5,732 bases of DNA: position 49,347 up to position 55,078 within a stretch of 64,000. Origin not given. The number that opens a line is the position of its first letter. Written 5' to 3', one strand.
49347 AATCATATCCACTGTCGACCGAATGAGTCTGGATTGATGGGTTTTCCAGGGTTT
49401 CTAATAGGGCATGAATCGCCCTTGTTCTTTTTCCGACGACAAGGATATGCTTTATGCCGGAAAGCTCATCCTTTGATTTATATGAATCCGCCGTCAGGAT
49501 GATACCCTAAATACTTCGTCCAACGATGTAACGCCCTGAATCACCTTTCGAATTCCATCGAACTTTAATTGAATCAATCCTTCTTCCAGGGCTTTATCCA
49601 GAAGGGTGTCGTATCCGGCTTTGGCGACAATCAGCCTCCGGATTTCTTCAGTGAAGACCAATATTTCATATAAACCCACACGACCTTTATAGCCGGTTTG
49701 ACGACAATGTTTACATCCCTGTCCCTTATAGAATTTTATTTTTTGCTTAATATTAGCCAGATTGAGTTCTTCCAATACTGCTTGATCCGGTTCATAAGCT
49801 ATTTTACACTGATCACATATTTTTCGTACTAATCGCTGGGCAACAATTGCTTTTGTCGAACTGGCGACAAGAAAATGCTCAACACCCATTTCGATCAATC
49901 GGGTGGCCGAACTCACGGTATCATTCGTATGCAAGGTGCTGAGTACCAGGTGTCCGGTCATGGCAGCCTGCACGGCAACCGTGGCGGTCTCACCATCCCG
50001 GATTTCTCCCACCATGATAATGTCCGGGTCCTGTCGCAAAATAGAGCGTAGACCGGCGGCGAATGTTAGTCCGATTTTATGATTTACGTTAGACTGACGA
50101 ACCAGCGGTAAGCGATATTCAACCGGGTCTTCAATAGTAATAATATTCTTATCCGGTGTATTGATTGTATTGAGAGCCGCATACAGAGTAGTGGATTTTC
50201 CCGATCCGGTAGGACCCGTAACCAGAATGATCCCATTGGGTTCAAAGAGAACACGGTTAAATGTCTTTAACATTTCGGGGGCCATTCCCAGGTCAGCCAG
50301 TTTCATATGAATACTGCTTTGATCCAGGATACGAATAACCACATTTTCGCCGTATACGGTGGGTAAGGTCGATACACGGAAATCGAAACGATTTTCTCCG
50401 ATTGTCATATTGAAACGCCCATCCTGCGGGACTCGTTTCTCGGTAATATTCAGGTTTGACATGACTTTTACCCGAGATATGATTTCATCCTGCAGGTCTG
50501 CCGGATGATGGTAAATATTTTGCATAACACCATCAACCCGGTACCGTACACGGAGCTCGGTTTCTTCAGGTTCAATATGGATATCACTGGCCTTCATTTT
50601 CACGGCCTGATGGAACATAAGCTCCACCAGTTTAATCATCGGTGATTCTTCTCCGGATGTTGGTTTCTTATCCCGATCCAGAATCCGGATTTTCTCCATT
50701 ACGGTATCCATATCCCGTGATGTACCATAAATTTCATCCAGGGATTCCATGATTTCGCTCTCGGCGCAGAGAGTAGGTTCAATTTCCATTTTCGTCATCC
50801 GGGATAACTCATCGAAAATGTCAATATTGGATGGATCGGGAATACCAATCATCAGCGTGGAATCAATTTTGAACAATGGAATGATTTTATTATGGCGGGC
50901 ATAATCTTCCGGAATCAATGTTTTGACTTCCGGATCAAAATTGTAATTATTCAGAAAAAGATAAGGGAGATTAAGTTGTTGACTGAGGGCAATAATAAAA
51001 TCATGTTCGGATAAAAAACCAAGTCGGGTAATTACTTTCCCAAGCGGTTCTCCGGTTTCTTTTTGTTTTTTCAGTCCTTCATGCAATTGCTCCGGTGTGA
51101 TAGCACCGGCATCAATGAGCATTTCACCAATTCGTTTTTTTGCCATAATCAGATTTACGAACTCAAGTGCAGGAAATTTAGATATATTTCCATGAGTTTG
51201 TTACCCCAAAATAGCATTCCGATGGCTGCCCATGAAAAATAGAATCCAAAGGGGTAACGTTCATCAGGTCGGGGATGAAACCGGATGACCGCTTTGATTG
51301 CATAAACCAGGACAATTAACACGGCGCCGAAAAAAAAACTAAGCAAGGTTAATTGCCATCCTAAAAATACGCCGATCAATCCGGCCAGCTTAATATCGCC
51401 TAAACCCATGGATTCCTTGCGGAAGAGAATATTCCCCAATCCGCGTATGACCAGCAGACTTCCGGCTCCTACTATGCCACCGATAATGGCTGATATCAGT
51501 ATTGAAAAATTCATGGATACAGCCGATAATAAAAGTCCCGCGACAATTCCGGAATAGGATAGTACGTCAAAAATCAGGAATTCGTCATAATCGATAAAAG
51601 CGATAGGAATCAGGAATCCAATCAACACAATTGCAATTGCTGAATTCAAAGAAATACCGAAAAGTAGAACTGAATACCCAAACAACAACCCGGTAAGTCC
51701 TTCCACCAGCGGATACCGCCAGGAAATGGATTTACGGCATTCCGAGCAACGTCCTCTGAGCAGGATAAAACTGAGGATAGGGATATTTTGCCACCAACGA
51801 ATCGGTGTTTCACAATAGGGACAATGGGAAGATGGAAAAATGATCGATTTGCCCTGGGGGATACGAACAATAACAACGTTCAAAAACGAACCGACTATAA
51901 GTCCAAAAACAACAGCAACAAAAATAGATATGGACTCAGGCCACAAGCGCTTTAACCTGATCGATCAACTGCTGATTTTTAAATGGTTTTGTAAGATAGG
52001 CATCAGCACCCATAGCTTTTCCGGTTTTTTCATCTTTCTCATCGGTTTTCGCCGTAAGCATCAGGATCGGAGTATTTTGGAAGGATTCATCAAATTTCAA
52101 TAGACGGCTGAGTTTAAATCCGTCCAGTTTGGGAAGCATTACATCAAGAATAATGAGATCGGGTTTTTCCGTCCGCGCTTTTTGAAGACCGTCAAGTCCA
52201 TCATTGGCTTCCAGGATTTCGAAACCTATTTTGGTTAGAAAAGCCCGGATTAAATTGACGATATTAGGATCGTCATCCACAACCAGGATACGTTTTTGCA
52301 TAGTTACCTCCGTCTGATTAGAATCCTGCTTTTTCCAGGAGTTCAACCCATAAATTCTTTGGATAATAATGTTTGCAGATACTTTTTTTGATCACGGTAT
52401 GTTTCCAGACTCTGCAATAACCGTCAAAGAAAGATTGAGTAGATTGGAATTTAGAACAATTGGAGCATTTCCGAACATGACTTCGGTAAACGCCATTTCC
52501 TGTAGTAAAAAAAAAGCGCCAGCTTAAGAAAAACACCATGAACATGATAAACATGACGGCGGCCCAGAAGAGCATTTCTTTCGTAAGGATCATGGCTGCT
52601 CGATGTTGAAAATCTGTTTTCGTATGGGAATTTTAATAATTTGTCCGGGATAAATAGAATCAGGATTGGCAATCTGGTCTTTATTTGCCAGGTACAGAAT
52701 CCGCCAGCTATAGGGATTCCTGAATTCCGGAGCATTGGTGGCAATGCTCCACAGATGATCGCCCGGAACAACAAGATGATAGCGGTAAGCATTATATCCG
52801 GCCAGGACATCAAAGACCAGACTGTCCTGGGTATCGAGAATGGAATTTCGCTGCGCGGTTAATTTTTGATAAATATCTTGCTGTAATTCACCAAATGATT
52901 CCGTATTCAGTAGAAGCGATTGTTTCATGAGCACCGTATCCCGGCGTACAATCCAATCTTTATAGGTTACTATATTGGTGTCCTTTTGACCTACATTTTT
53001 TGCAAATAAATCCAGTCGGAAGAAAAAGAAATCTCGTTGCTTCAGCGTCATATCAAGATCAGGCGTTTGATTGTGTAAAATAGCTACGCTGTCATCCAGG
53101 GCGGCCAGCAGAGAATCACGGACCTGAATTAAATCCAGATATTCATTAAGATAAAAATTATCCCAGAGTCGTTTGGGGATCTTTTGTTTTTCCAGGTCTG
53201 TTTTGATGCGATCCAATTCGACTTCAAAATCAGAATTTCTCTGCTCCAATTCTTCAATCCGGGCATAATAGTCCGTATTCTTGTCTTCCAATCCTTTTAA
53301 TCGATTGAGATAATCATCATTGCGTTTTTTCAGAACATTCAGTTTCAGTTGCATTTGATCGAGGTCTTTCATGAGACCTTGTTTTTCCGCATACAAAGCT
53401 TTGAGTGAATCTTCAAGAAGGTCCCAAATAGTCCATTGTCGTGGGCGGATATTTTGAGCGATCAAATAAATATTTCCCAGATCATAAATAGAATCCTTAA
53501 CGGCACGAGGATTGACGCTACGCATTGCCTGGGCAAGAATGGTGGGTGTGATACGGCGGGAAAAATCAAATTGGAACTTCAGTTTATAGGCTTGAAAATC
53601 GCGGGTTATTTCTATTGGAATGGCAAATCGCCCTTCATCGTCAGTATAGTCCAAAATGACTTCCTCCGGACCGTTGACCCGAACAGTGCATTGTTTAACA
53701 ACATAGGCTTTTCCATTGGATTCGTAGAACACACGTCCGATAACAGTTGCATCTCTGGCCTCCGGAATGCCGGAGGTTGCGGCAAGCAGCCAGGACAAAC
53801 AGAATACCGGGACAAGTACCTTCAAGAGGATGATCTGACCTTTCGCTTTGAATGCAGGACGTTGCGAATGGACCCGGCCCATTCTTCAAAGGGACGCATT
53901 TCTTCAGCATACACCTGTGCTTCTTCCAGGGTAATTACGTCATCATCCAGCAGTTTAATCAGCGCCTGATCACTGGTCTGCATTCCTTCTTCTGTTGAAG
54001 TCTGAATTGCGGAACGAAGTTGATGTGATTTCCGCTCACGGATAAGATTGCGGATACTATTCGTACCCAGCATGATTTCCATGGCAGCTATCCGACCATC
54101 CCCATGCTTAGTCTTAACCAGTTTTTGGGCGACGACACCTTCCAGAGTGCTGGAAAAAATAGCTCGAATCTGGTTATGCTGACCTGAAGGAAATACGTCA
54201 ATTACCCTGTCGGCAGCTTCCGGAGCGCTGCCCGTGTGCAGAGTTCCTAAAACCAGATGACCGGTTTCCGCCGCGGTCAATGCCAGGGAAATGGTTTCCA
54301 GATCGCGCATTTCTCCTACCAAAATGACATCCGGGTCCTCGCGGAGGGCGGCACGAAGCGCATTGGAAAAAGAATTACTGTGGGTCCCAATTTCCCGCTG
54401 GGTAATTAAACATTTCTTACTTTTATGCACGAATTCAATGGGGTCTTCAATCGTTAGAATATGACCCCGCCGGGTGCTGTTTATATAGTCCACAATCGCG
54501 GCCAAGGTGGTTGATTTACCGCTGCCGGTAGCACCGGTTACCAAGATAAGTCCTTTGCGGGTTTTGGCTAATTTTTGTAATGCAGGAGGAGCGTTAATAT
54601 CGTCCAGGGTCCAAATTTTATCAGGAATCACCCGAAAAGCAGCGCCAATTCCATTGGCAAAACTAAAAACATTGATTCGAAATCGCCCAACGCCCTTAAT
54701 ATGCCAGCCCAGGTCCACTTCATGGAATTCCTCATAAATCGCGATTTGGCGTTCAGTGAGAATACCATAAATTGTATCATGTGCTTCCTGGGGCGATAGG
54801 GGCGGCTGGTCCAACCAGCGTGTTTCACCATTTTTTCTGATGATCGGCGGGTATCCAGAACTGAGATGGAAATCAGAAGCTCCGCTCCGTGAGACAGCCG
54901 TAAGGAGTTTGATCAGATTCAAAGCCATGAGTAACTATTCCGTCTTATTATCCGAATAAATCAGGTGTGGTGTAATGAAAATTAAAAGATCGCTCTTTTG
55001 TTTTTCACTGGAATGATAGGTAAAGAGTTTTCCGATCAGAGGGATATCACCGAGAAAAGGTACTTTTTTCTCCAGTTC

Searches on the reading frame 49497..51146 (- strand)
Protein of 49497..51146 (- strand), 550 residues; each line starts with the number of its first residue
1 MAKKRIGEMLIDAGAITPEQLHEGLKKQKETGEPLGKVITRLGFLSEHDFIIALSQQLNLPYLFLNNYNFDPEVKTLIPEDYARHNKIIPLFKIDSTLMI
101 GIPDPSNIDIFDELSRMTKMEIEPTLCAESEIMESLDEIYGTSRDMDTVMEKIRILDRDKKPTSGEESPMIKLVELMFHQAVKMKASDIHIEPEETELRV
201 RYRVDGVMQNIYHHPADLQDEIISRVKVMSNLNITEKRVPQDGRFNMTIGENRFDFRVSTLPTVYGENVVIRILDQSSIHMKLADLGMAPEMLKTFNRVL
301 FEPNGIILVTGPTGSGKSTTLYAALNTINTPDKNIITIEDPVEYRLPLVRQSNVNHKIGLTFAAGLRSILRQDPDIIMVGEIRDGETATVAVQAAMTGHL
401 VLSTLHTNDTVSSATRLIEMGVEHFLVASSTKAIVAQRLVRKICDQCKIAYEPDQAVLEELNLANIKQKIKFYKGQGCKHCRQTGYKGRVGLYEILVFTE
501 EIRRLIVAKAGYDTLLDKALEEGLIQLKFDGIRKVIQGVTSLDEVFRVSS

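Call 65: search_protein_families(library=pfam, proteins=[window:49497-51146:-], max_evalue=0.0001)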
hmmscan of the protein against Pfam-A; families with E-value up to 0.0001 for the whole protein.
window:49497-51146:- (550 aa): 3 families
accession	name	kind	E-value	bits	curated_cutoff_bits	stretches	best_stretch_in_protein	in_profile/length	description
PF00437.27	T2SSE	-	5.5e-143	476.5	24.9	1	166-547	4-370/370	Type II/IV secretion system protein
PF05157.20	MshEN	-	1.4e-17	63.8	23.1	1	58-144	1-88/90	MshEN domain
PF13555.12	AAA_29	-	2.6e-05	24.3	27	1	298-333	16-50/61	P-loop containing region of AAA domain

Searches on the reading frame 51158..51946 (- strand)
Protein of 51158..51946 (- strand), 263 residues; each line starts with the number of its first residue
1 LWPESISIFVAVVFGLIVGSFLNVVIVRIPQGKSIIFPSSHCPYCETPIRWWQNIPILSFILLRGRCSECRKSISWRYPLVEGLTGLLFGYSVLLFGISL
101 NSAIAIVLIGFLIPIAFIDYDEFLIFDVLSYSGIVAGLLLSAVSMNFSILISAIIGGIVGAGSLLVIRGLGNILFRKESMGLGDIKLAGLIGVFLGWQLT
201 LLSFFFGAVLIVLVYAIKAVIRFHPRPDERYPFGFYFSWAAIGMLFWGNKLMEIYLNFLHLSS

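Call 65: search_protein_families(library=pfam, proteins=[window:51158-51946:-], max_evalue=0.0001)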
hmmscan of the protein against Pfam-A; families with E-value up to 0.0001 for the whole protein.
window:51158-51946:- (263 aa): 2 families
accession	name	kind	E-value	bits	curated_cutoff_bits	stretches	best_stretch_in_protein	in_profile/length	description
PF06750.18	A24_N_bact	-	8.5e-37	125.5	23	1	13-94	1-82/84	Bacterial Peptidase A24 N-terminal domain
PF01478.23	Peptidase_A24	-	2.8e-15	57.1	26.5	1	106-216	1-103/104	Type IV leader peptidase family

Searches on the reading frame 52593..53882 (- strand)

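Call 65: search_protein_families(library=pfam, proteins=[window:52593-53882:-], max_evalue=0.0001)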
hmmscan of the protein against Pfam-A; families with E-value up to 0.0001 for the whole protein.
window:52593-53882:- (430 aa): 1 family
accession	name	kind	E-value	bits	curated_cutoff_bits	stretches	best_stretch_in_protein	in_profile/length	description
PF01476.26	LysM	-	3.4e-07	30.5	20.9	1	369-419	1-43/43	LysM domain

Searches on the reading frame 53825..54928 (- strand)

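Call 65: search_protein_families(library=pfam, proteins=[window:53825-54928:-], max_evalue=0.0001)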
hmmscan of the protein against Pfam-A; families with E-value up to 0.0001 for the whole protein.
window:53825-54928:- (368 aa): 2 families
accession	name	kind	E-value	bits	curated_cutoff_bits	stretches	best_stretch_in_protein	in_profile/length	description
PF00437.27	T2SSE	-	4.7e-47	160.9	24.9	1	115-274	132-281/370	Type II/IV secretion system protein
PF13191.12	AAA_16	-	7.2e-05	23.8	32.6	0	116-159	15-57/167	AAA ATPase domain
